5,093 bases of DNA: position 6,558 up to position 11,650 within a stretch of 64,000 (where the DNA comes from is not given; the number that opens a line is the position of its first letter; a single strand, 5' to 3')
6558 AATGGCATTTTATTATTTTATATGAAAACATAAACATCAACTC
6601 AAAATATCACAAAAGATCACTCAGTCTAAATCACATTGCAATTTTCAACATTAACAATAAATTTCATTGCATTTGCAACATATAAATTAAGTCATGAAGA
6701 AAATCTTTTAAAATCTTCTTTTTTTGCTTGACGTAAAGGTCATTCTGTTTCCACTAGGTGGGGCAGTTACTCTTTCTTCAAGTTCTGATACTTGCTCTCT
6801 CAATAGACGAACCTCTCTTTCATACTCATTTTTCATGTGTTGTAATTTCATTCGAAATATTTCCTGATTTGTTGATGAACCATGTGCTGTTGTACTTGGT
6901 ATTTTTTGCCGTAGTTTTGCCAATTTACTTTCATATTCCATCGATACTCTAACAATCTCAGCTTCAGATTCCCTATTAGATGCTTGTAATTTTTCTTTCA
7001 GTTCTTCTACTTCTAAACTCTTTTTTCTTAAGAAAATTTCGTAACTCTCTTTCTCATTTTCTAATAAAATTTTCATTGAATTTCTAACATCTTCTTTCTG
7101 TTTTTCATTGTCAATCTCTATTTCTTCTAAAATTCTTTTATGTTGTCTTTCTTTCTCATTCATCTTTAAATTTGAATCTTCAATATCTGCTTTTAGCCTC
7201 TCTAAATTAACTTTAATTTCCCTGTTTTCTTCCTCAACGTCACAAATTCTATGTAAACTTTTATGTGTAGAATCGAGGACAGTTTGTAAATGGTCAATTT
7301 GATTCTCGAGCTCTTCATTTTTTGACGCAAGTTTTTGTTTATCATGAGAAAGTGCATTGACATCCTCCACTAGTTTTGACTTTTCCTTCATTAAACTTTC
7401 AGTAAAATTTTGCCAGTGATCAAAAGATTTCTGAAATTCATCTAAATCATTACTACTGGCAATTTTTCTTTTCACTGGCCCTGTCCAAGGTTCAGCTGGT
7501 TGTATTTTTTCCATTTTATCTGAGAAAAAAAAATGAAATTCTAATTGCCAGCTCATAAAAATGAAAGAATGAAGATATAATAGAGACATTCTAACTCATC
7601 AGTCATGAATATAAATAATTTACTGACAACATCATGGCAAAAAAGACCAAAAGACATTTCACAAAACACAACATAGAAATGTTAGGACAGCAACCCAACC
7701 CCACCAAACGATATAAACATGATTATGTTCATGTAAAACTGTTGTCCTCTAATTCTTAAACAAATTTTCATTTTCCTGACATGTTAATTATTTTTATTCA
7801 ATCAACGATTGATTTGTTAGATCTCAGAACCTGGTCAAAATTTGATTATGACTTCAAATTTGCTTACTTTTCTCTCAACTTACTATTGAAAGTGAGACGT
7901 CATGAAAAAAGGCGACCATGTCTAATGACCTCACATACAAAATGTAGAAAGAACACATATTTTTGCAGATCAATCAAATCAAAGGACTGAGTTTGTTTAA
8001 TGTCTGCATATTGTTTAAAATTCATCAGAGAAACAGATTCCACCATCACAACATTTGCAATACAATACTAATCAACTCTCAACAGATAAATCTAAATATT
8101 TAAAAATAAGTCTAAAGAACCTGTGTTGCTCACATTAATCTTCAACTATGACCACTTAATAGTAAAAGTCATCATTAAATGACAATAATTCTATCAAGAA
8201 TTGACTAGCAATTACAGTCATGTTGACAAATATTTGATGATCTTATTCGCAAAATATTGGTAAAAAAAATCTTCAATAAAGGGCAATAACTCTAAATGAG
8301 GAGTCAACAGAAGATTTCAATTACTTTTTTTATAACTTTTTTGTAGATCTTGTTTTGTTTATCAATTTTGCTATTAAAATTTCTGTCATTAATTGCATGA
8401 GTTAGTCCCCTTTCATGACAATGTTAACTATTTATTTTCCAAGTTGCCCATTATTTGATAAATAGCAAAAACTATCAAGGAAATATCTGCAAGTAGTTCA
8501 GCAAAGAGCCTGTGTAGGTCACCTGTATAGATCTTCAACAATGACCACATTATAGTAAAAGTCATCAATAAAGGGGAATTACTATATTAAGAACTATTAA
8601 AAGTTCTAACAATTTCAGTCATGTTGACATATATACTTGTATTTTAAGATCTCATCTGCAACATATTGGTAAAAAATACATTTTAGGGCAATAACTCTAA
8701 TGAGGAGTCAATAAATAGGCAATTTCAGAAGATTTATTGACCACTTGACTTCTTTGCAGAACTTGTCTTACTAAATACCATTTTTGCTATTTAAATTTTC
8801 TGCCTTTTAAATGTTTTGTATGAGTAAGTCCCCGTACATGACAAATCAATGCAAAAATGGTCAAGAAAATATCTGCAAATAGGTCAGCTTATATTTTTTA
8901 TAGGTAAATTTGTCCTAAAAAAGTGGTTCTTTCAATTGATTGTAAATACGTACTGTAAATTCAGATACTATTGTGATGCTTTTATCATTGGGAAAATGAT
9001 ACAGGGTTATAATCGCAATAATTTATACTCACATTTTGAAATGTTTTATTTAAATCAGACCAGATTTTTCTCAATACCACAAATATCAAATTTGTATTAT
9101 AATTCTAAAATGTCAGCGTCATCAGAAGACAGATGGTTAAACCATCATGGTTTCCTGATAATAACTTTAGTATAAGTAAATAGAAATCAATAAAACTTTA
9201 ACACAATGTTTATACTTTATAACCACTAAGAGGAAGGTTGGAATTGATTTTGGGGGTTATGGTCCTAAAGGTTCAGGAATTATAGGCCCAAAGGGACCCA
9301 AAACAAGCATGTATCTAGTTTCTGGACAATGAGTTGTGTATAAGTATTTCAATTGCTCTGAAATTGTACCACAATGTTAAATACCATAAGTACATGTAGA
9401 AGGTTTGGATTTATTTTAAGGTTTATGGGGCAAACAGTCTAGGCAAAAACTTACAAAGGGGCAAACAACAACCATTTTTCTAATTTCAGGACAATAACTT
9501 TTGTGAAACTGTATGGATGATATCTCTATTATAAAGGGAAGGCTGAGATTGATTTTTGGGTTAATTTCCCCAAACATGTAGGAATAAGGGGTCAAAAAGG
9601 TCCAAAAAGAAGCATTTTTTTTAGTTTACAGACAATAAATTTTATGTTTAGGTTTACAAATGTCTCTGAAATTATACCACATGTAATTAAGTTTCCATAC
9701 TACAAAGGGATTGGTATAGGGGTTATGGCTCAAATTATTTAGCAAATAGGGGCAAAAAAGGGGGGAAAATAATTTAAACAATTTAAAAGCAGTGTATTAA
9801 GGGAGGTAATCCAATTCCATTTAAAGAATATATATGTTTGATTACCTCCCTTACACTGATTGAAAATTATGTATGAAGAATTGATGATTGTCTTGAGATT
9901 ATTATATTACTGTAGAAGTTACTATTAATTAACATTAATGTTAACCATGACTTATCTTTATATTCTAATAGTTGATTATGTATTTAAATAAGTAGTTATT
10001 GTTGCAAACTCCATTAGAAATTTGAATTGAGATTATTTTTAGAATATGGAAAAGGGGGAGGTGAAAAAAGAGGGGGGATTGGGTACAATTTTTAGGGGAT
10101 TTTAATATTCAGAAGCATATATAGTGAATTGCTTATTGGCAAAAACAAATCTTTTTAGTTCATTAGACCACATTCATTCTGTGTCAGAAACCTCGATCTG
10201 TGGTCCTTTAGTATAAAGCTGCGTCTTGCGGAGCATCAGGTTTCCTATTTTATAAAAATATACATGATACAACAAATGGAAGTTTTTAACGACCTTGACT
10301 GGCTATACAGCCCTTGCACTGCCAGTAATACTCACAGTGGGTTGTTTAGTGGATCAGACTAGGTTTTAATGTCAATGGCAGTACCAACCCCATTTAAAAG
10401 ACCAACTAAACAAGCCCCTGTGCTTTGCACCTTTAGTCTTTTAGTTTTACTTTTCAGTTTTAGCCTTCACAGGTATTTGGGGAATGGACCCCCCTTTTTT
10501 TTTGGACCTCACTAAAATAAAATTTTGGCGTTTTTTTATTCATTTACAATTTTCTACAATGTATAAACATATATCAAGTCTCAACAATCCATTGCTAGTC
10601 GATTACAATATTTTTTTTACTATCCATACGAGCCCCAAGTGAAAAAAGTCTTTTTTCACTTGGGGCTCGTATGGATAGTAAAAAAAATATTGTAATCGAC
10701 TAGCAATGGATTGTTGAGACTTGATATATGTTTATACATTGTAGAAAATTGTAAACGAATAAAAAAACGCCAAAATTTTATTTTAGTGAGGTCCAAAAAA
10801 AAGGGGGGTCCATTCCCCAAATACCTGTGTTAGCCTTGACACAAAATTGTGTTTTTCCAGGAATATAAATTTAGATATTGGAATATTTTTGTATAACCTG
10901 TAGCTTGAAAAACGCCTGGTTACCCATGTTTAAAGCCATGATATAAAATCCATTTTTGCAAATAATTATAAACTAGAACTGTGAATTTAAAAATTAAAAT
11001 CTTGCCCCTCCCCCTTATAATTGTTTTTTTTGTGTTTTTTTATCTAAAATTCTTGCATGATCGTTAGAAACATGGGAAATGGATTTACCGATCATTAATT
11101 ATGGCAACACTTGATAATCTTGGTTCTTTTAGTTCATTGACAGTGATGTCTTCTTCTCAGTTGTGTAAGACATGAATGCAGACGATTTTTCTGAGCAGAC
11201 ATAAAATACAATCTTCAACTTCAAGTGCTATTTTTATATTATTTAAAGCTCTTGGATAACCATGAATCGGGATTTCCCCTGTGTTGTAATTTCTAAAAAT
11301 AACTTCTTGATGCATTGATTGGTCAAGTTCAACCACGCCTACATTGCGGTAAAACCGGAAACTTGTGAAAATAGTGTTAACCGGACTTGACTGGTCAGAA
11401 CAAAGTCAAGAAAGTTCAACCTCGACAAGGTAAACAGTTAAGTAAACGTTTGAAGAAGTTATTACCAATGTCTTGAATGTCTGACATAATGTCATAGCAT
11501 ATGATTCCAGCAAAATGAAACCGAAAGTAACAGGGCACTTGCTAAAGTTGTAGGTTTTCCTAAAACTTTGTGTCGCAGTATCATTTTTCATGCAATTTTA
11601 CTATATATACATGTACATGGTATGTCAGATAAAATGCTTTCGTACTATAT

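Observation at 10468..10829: Near-perfect 362-bp palindrome (foldback)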

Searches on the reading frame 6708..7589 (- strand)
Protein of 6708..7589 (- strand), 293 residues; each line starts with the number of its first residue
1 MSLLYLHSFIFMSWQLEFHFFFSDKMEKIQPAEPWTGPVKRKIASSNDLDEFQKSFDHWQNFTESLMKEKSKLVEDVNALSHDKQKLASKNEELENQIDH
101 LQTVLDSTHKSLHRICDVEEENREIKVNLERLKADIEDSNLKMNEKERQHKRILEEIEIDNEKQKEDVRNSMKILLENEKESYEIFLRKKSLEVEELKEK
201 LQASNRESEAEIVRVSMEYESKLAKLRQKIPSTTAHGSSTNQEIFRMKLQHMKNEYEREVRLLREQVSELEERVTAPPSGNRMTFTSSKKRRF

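Call 9: search_protein_families(library=pfam, proteins=[window:6708-7589:-], max_evalue=0.01)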
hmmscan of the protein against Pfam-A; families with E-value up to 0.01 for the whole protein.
window:6708-7589:- (293 aa): 2 families
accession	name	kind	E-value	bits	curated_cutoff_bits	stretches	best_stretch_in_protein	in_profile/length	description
PF04899.17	MbeD_MobD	-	0.0001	22.8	21.6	1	48-93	22-67/70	MbeD/MobD like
PF05221.23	AdoHcyase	-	0.00035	20.2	25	1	66-269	145-260/299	S-adenosyl-L-homocysteine hydrolase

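Call 13: find_homologous_proteins(query=window:6711-7589:-)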
Query window:6711-7589:- (293 aa): 3 proteins with E <= 0.001 among 1240 candidates.
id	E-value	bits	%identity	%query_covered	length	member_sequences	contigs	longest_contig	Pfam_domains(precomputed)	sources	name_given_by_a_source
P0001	5.3e-155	533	97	91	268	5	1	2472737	-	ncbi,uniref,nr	ncbi:unnamed protein product [Mytilus edulis]|uniref:Uncharacterized protein n=1 Tax=Mytilus edulis 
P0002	6.9e-135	467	87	91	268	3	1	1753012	-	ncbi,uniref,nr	ncbi:unnamed protein product [Mytilus coruscus]|uniref:Uncharacterized protein n=1 Tax=Mytilus corus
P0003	9.5e-84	299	60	84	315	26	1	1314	PF05221.24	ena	-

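Call 14: find_encoding_contigs(protein=P0001, flank=10000, max_places=10)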
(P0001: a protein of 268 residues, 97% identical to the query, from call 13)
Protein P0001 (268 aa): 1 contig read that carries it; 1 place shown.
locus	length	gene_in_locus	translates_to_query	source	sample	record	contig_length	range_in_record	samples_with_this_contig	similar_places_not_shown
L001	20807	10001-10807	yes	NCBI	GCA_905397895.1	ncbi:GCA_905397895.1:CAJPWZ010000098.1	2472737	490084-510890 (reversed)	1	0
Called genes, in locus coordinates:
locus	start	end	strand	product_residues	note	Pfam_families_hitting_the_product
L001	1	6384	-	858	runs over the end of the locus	PF17794:Vault_2, PF01505:Vault, PF17794:Vault_2 (weak), PF01505:Vault, PF17796:Vault_4, PF17795:Vault_3, PF11978:MVP_shoulder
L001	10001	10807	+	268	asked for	-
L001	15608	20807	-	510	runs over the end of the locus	PF00067:p450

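Call 15: find_encoding_contigs(protein=P0002, flank=10000, max_places=10)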
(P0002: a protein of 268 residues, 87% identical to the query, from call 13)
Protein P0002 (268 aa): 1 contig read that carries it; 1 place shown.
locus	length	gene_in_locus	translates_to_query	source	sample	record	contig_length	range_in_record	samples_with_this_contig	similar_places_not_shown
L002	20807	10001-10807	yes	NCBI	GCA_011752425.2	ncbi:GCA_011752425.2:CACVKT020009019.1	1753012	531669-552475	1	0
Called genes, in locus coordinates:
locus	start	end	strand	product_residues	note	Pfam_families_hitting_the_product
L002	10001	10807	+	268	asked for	-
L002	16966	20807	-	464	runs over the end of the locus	PF00067:p450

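Call 19: list_cluster_members(proteins=[P0001, P0002, P0003])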
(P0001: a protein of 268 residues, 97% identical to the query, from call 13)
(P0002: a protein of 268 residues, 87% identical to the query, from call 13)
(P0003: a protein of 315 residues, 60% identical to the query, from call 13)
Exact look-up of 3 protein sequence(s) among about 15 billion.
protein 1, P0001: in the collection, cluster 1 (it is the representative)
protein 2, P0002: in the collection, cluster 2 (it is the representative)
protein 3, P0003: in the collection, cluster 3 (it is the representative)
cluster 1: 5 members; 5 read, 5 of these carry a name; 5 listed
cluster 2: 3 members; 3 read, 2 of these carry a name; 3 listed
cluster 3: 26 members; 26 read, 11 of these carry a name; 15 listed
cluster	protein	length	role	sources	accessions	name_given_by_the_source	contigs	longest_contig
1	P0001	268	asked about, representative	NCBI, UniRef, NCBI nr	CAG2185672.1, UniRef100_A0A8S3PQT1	unnamed protein product [Mytilus edulis] | Uncharacterized protein n=1 Tax=Mytilus edulis TaxID=6550 RepID=A0A8S3PQT1_MYTED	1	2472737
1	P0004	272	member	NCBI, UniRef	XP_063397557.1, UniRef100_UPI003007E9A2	coiled-coil domain-containing protein 152-like [Mytilus trossulus] | coiled-coil domain-containing protein 152-like n=1 Tax=Mytilus trossulus TaxID=6551 ...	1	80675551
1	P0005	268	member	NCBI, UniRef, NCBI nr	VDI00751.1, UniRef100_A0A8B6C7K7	Hypothetical predicted protein [Mytilus galloprovincialis] | Uncharacterized protein n=1 Tax=Mytilus galloprovincialis TaxID=29158 ...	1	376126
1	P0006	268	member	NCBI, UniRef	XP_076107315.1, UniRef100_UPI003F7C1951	coiled-coil domain-containing protein 152-like [Mytilus galloprovincialis] | coiled-coil domain-containing protein 152-like n=1 Tax=Mytilus galloprovincialis ...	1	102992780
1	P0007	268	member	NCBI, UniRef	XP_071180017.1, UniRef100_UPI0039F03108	coiled-coil domain-containing protein 152-like [Mytilus edulis] | coiled-coil domain-containing protein 152-like n=1 Tax=Mytilus edulis TaxID=6550 ...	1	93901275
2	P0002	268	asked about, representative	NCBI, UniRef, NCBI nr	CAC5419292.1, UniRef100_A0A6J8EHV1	unnamed protein product [Mytilus coruscus] | Uncharacterized protein n=1 Tax=Mytilus coruscus TaxID=42192 RepID=A0A6J8EHV1_MYTCO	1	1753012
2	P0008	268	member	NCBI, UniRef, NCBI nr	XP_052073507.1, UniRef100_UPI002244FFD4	uncharacterized protein LOC127711473 [Mytilus californianus] | uncharacterized protein LOC127711473 n=1 Tax=Mytilus californianus TaxID=6549 ...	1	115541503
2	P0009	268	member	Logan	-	-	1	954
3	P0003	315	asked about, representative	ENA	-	-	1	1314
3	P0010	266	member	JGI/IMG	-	chromosome segregation ATPase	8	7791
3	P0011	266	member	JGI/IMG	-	chromosome segregation ATPase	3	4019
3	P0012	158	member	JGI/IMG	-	hypothetical protein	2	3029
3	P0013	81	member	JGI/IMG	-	polyhydroxyalkanoate synthesis regulator phasin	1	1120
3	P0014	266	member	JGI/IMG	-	chromosome segregation ATPase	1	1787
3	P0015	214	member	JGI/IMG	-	chromosome segregation ATPase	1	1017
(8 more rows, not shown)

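Call 21: find_encoding_contigs(protein=P0004, flank=10000, max_places=10)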
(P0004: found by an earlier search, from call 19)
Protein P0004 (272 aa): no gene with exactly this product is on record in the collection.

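Call 22: find_encoding_contigs(protein=P0006, flank=10000, max_places=10)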
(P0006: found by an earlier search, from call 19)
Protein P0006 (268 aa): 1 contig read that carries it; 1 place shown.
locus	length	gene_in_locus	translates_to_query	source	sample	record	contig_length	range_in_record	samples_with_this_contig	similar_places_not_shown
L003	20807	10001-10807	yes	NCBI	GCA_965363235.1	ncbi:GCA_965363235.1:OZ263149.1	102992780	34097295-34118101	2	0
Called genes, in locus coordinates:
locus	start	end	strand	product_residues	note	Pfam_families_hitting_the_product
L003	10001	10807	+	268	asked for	-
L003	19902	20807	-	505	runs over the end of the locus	PF00067:p450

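Call 23: find_encoding_contigs(protein=P0007, flank=10000, max_places=10)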
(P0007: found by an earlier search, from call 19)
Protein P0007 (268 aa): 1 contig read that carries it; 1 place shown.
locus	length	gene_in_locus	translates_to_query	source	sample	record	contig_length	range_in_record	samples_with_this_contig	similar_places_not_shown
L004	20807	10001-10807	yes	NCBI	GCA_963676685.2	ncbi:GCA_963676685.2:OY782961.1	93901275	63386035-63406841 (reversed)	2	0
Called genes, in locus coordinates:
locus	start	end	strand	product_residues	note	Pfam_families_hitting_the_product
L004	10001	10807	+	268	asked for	-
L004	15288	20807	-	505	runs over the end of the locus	PF00067:p450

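Call 24: find_encoding_contigs(protein=P0005, flank=10000, max_places=10)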
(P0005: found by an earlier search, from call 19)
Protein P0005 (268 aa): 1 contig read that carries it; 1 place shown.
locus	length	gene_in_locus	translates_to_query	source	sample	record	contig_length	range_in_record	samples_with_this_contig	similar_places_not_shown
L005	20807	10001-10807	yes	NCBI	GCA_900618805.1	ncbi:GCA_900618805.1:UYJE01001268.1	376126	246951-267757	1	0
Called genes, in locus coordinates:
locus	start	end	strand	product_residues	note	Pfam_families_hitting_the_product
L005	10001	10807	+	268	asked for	-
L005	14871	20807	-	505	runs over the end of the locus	PF00067:p450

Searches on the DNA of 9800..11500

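Call 42: search_rna_families(source=window, start=9800, end=11500, threshold=evalue, max_evalue=1)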
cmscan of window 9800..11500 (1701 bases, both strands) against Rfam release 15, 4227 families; matches with E-value up to 1: 22.
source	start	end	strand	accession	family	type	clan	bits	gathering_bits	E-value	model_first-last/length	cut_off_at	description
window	10551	10747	+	RF04149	MIR447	Gene; miRNA;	-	91.8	200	2.8e-18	1-236/236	no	MIR447 microRNA precursor family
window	10594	10704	-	RF04205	MIR2606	Gene; miRNA;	-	77.9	139.7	3.5e-12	1-165/165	no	MIR2606 microRNA precursor family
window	10594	10704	+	RF04205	MIR2606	Gene; miRNA;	-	77.6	139.7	4e-12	1-165/165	no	MIR2606 microRNA precursor family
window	10551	10746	-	RF04174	MIR4208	Gene; miRNA;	-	74.4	140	2.2e-11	1-191/191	no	MIR4208 microRNA precursor family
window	10598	10698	-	RF04127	MIR8007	Gene; miRNA;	-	49.3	195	1e-07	1-226/226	no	MIR8007 microRNA precursor family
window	10559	10740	+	RF02384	FasX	Gene; sRNA;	-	48.6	100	1.4e-06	1-205/205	no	FasX small RNA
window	10607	10691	-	RF03604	mir-5728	Gene; miRNA;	-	42.7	100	1.1e-06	1-84/84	no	mir-5728 microRNA precursor family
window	10607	10691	+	RF03604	mir-5728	Gene; miRNA;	-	42.7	100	1.1e-06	1-84/84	no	mir-5728 microRNA precursor family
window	10603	10729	-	RF03922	MIR2119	Gene; miRNA;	-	41.2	73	0.00088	1-188/188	no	MIR2119 microRNA precursor family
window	10569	10695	+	RF03922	MIR2119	Gene; miRNA;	-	41.1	73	0.0009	1-188/188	no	MIR2119 microRNA precursor family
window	10613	10685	-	RF04207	MIR5048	Gene; miRNA;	-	36.9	160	2.7e-06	1-356/356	no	MIR5048 microRNA precursor family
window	10606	10687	-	RF01584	snoR03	Gene; snRNA; snoRNA; HACA-box;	-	29.2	80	0.36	1-163/163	no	small nucleolar RNA snoR03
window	10611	10692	+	RF01584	snoR03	Gene; snRNA; snoRNA; HACA-box;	-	28.6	80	0.46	1-163/163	no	small nucleolar RNA snoR03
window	10565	10676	-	RF02666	PsiU2-35.45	Gene; snRNA; snoRNA; scaRNA;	-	27.3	89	0.031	1-140/140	no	Drosophila small cajal body-specific RNA PsiU2-35.45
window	10581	10779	+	RF04184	BTnc060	Gene; sRNA;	-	26.1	228.9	0.17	1-213/213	no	Bacteroides sRNA BTnc060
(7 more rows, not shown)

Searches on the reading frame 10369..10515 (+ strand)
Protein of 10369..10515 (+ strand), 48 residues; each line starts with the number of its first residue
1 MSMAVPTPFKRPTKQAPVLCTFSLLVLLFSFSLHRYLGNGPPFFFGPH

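Call 74: search_protein_families(library=pfam, proteins=[window:10369-10515:+], max_evalue=0.1)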
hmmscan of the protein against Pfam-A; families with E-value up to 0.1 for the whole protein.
window:10369-10515:+ (48 aa): 0 families
